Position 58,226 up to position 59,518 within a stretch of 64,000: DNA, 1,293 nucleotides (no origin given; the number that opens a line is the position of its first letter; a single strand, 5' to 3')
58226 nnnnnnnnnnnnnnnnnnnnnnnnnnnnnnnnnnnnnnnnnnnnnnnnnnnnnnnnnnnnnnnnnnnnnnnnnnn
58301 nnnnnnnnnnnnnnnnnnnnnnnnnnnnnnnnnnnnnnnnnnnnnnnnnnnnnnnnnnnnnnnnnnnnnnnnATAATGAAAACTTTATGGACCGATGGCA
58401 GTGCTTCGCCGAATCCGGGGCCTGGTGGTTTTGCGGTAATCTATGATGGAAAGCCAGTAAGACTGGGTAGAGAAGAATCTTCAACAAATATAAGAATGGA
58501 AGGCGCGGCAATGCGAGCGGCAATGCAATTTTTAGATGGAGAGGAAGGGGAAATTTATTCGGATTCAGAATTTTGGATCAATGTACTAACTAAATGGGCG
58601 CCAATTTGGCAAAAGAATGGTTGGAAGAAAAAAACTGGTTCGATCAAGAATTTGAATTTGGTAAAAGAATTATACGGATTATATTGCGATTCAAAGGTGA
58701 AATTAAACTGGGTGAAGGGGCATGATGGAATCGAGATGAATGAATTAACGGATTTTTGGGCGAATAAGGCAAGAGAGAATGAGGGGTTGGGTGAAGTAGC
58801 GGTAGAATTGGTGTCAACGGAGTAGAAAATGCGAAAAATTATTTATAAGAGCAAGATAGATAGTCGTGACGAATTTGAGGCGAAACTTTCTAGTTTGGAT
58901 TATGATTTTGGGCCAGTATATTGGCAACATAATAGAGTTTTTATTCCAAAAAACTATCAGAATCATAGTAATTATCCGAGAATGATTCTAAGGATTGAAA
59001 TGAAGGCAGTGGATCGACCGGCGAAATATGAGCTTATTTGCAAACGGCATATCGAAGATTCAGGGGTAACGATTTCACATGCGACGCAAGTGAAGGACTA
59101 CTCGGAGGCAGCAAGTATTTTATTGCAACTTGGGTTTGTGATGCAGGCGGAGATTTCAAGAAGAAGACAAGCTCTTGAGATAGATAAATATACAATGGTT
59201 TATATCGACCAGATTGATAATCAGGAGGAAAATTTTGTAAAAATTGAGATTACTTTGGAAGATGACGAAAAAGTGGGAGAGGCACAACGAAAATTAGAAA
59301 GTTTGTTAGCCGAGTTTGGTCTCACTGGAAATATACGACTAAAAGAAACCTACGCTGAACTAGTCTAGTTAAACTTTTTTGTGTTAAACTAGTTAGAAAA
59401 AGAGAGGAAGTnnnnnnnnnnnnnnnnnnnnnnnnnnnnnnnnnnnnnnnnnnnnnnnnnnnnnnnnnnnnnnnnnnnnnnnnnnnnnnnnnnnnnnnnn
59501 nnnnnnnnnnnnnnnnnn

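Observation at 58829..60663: Uncharacterised three-gene module (divergent CYTH-like protein, 339-aa protein, coupled 4-Cys zinc-ribbon protein) between rnhA and znuA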

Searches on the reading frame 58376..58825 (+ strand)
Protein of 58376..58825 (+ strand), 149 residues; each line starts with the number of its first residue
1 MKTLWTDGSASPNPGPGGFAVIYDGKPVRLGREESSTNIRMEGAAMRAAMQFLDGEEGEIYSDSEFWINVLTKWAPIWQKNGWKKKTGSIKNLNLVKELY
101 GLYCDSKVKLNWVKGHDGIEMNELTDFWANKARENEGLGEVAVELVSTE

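Call 3: search_protein_families(library=pfam, proteins=[window:58376-58825:+], max_evalue=1)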
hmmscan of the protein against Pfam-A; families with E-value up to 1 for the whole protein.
window:58376-58825:+ (149 aa): 1 family
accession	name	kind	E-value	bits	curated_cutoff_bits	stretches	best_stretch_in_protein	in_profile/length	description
PF00075.30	RNase_H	-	1.7e-27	96.8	25.8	1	3-132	5-139/141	RNase H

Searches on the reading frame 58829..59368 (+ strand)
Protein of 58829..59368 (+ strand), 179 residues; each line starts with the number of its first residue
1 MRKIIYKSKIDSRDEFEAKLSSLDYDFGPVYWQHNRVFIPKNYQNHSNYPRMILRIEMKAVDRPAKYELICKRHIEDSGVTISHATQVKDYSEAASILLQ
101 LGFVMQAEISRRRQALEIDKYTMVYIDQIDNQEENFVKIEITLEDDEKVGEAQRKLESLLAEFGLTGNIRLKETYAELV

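Call 3: search_protein_families(library=pfam, proteins=[window:58829-59368:+], max_evalue=1)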
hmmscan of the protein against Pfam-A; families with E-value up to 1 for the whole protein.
window:58829-59368:+ (179 aa): 1 family
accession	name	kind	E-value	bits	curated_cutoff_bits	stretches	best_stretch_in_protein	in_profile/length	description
PF01928.26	CYTH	-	2.7e-05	24.5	23.2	1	69-166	66-170/179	CYTH domain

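Call 4: search_protein_families(library=padloc, proteins=[window:58829-59368:+], max_evalue=1)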
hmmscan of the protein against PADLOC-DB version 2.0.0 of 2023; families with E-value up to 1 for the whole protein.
window:58829-59368:+ (179 aa): 0 families

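Call 6: search_protein_families(library=ncbifam, proteins=[window:58829-59368:+], max_evalue=1)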
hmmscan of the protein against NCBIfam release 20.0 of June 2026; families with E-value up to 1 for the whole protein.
window:58829-59368:+ (179 aa): 1 family
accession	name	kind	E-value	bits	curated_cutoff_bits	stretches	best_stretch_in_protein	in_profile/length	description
TIGR00318.1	cyaB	equivalog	1.1e-07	31.9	57.95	1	6-178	6-171/174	class IV adenylate cyclase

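Call 7: search_protein_families(library=phrogs, proteins=[window:58829-59368:+], max_evalue=1)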
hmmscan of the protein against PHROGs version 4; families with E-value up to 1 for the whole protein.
window:58829-59368:+ (179 aa): 3 families
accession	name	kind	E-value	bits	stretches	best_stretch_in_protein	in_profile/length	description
phrog_27355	-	unknown function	0.049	13.8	1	81-145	62-124/304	-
phrog_9267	-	unknown function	0.095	13.6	1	46-151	152-257/266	-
phrog_16466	-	unknown function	0.14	13.2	1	3-32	4-33/69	-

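Call 9: search_solved_structures(query=window:58829-59368:+, max_evalue=10, show_alignments=3)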
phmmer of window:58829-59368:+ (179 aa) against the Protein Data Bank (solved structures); distinct sequences matched with E-value up to 10: 2.
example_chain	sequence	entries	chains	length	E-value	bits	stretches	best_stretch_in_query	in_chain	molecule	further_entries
1yem_A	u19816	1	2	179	0.0018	21.7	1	49-161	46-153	Conserved hypothetical protein Pfu-838710-001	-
2een_A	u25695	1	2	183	0.0027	21.1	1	90-167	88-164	Hypothetical protein PH1819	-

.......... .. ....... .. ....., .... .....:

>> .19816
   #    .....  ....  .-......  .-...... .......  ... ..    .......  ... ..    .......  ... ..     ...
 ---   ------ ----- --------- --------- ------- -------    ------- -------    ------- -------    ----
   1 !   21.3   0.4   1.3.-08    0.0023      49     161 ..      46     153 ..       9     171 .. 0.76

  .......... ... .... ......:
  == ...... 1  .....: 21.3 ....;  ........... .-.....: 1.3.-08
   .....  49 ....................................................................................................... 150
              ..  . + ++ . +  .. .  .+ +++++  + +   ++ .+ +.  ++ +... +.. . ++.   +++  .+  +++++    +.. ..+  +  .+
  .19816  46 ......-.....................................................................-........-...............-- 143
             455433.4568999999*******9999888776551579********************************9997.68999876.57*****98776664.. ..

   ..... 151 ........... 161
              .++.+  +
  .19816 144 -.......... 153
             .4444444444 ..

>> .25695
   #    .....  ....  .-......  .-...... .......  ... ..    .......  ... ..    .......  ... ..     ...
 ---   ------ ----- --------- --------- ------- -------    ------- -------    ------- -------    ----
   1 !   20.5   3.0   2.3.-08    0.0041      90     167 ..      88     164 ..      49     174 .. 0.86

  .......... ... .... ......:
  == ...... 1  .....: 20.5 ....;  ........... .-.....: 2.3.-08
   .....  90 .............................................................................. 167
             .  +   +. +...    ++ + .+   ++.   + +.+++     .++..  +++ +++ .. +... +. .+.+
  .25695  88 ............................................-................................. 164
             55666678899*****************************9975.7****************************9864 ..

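Call 18: find_homologous_proteins(query=window:58829-59368:+)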
Query window:58829-59368:+ (179 aa): 39 proteins with E <= 0.001 among 73 candidates.
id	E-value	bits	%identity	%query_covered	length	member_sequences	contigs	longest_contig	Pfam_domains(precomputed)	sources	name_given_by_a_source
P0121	6.6e-110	383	99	100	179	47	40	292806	-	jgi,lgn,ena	jgi:CYTH domain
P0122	7.3e-107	373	96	100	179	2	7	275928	-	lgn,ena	-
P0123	3.8e-98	344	87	99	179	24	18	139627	-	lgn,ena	-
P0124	2.3e-95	335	92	100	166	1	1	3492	-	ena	-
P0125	3.5e-93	328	83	100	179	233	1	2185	-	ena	-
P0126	1.4e-86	307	77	100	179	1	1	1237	-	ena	-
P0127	4.0e-82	292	78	100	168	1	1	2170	-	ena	-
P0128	3.7e-78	279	69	100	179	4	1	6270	PF01928.27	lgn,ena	-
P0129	8.2e-78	278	71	100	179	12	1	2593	-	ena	-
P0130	4.6e-77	276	70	100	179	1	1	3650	-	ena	-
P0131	3.5e-75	270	66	99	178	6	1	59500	PF01928.27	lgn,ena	-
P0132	6.8e-74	265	68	99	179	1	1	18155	PF01928.27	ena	-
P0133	9.0e-74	265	68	99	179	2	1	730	PF01928.27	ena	-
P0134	6.3e-73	262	67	99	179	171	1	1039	PF01928.27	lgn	-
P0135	1.1e-71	258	99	72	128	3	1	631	PF01928.27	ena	-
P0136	3.1e-68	247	98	68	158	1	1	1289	PF01928.27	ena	-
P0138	7.1e-62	226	63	99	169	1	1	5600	PF01928.27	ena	-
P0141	7.8e-54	200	53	99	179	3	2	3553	PF01928.27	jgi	-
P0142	7.2e-52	194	51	94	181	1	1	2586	PF01928.27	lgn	-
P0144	2.3e-51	192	50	99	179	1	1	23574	PF01928.27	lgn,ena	-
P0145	2.4e-51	192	50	99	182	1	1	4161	PF01928.27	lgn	-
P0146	3.0e-51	192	49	99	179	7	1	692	PF01928.27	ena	-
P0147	2.2e-50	189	50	99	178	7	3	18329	PF01928.27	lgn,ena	-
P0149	1.0e-49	187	54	82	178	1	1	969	PF01928.27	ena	-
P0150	1.3e-49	186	57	75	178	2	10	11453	PF01928.27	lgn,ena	-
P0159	2.6e-34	137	43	92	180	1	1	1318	PF01928.27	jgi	-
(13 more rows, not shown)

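Call 20: search_solved_structures(query=A1, max_evalue=1, show_alignments=5)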
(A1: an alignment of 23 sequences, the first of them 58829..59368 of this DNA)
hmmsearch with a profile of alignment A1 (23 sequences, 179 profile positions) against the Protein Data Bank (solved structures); distinct sequences matched with E-value up to 1: 11.
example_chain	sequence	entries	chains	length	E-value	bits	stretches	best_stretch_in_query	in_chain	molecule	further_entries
2een_A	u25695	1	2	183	1.6e-08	37.7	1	90-178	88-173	Hypothetical protein PH1819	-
1yem_A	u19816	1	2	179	9.8e-08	35.2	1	57-178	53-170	Conserved hypothetical protein Pfu-838710-001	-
2dc4_A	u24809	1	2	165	0.0018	21.3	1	85-178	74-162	165aa long hypothetical protein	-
2aca_A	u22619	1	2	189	0.0027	20.7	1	83-178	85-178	putative adenylate cyclase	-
6wvs_A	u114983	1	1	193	0.0061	19.6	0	79-111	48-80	DeNovoTIM15 hyperstable de novo TIM barrel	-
3n0y_A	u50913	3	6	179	0.012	18.6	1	82-177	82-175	Adenylate cyclase 2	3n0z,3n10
2fjt_A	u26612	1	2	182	0.013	18.5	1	82-177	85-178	Adenylyl cyclase class IV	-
2ozk_A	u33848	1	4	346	0.37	13.7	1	76-137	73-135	Uridylate-specific endoribonuclease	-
2h85_A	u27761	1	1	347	0.38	13.7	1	76-137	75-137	Putative orf1ab polyprotein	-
2rhb_A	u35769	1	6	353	0.38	13.7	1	76-137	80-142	Uridylate-specific endoribonuclease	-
9hh5_B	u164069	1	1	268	0.9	12.5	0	76-138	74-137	Nsp15 - Uridylate-specific endoribonuclease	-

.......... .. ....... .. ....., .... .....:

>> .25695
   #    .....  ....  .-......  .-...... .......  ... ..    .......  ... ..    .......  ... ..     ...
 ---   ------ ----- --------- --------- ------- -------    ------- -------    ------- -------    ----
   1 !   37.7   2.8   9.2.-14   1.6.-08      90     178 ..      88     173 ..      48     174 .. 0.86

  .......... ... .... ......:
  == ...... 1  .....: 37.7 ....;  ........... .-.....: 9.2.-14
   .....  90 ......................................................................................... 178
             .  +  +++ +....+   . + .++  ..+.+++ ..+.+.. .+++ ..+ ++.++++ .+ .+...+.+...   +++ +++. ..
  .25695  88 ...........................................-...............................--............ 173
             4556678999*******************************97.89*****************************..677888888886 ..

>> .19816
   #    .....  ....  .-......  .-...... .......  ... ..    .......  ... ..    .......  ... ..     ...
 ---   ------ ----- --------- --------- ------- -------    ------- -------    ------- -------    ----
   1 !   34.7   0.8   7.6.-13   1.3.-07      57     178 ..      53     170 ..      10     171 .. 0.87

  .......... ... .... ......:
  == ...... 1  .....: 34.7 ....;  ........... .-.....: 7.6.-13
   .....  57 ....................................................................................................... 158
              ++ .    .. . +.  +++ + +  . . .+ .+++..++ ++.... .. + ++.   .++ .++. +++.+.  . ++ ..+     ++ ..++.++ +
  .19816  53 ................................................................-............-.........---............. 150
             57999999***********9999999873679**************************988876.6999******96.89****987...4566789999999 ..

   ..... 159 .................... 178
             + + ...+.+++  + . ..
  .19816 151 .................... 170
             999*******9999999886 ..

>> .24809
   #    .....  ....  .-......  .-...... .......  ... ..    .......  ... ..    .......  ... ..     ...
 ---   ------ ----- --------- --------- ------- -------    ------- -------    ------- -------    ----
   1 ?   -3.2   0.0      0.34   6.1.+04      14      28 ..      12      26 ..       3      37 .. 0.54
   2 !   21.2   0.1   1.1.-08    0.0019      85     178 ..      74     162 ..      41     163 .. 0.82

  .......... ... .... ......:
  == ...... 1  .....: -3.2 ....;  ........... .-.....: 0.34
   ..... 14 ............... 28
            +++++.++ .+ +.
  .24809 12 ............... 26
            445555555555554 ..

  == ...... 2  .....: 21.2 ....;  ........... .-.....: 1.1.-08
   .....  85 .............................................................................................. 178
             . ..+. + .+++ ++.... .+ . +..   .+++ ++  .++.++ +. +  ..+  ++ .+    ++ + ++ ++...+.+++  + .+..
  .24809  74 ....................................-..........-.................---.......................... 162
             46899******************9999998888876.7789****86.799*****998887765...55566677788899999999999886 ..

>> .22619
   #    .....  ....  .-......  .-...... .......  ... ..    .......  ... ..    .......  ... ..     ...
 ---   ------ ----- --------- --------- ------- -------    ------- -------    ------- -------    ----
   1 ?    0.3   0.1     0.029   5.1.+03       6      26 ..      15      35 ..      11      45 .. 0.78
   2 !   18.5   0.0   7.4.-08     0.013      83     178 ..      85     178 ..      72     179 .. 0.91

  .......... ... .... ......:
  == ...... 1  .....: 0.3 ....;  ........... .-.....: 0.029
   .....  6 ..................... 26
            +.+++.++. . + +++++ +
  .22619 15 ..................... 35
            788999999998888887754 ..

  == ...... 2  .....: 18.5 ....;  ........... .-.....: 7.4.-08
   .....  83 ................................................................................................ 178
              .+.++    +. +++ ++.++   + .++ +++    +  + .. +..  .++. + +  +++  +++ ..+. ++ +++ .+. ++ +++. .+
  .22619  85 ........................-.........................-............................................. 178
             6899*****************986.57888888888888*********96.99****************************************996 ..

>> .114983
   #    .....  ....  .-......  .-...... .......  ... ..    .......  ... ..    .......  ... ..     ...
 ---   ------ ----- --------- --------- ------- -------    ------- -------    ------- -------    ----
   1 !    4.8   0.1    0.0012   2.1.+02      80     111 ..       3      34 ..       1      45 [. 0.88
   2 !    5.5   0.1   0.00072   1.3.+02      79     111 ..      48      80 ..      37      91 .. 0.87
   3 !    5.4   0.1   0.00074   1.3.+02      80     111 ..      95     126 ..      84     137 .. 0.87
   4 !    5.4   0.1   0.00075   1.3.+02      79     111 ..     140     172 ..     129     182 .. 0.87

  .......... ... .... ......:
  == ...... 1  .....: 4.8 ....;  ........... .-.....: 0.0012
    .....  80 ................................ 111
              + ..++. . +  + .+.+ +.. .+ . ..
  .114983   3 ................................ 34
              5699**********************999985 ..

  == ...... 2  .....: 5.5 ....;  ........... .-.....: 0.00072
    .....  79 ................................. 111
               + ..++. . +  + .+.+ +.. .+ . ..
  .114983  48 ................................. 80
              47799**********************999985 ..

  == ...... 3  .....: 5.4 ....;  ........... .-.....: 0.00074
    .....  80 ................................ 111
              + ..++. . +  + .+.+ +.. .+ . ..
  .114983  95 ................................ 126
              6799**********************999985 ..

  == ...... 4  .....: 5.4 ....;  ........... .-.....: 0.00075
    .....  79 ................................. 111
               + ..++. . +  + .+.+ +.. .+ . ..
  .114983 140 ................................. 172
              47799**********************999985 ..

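Call 28: predict_structure(alignment_id=A1)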
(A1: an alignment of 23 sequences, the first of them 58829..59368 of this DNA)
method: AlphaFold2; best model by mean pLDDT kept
length: 179 residues; sequences in the alignment: 23
mean_pLDDT: 91.4   pTM: 0.85
mean pLDDT of the five models: 91.4, 90.5, 90.3, 90.1, 89.6
residues with pLDDT >= 90: 129; 70-90: 50; 50-70: 0; < 50: 0
segments of 3 or more residues with pLDDT < 50: none
pLDDT, mean of each block of 10 residues (from residue 1): 94 92 93 95 83 93 89 83 92 93 95 95 95 93 88 93 91 87
secondary structure, 60 per line:
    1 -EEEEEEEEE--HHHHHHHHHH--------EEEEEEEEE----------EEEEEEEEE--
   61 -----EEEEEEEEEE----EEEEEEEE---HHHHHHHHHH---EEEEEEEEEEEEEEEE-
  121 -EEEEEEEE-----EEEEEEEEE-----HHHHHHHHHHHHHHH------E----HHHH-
elements in order: E2-10 H13-22 E31-39 E50-58 E66-75 E80-87 H91-100 E104-119 E122-129 E135-143 H149-163 H175-178

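Call 32: fold_search(model_id=the predicted structure, library=pdb)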
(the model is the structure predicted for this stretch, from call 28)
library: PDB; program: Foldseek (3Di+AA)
matches with E <= 10: 1220; with E <= 0.001: 70
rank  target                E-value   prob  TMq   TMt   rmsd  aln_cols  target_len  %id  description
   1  1yem_A                2.5e-11  1.00  0.76  0.82   3.2       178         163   20  Conserved hypothetical protein Pfu-838710-001 from Pyrococcus furiosus (released 2005-01-11)
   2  2een_A                3.9e-11  1.00  0.80  0.81   2.7       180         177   18  Structure of PH1819 protein from Pyrococcus Horikoshii OT3 (released 2007-08-21)
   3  2dc4_A                4.6e-11  1.00  0.77  0.84   2.9       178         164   16  Structure of PH1012 protein from Pyrococcus Horikoshii OT3 (released 2006-06-28)
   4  1yem_B                1.1e-10  1.00  0.78  0.83   2.6       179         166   20  Conserved hypothetical protein Pfu-838710-001 from Pyrococcus furiosus (released 2005-01-11)
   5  2fjt_B                1.5e-09  1.00  0.78  0.80   3.1       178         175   16  Adenylyl cyclase class iv from Yersinia pestis (released 2006-11-14)
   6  7nsa                  2.9e-09  1.00  0.74  0.75   3.3       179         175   17  Triphosphate tunnel metalloenzyme from Sulfolobus acidocaldarius in complex with pyrophosphate and calcium (released 2021-06-02)
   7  7nsf                  3.9e-09  1.00  0.74  0.74   3.3       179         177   17  Triphosphate tunnel metalloenzyme from Sulfolobus acidocaldarius in complex with triphosphate and magnesium (released 2021-06-02)
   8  7z67                  3.9e-09  1.00  0.70  0.35   3.6       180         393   17  Crystal structure of the tandem kinase & triphosphate tunnel metalloenzyme domain module of the TTM1 protein from Arabid (released 2022-03-23)
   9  3n10_A                4.3e-09  1.00  0.79  0.80   3.0       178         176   16  Product complex of adenylate cyclase class IV (released 2010-06-23)
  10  7nsd                  4.8e-09  1.00  0.76  0.77   3.1       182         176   16  Triphosphate tunnel metalloenzyme from Sulfolobus acidocaldarius in complex with ATP and calcium (released 2021-06-02)
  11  2fjt_A                5.1e-09  1.00  0.76  0.76   3.3       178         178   16  Adenylyl cyclase class iv from Yersinia pestis (released 2006-11-14)
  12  7ns9                  5.7e-09  1.00  0.75  0.75   3.1       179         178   17  Triphosphate tunnel metalloenzyme from Sulfolobus acidocaldarius in complex with triphosphate and calcium (released 2021-06-02)
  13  3n0z_A                8.4e-09  1.00  0.79  0.80   3.0       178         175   16  Adenylate cyclase class IV with active site ligand 3AT (released 2010-11-24)
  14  2een_B                2.1e-08  1.00  0.70  0.76   3.0       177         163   15  Structure of PH1819 protein from Pyrococcus Horikoshii OT3 (released 2007-08-21)
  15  7ns8                  4.5e-08  1.00  0.56  0.60   5.2       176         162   16  Triphosphate tunnel metalloenzyme from Sulfolobus acidocaldarius (released 2021-06-02)
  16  2aca_A                8.4e-08  1.00  0.77  0.79   3.1       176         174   15  X-ray structure of a putative adenylate cyclase Q87NV8 from Vibrio parahaemolyticus at the 2.25 A resolution. Northeas (released 2005-08-02)
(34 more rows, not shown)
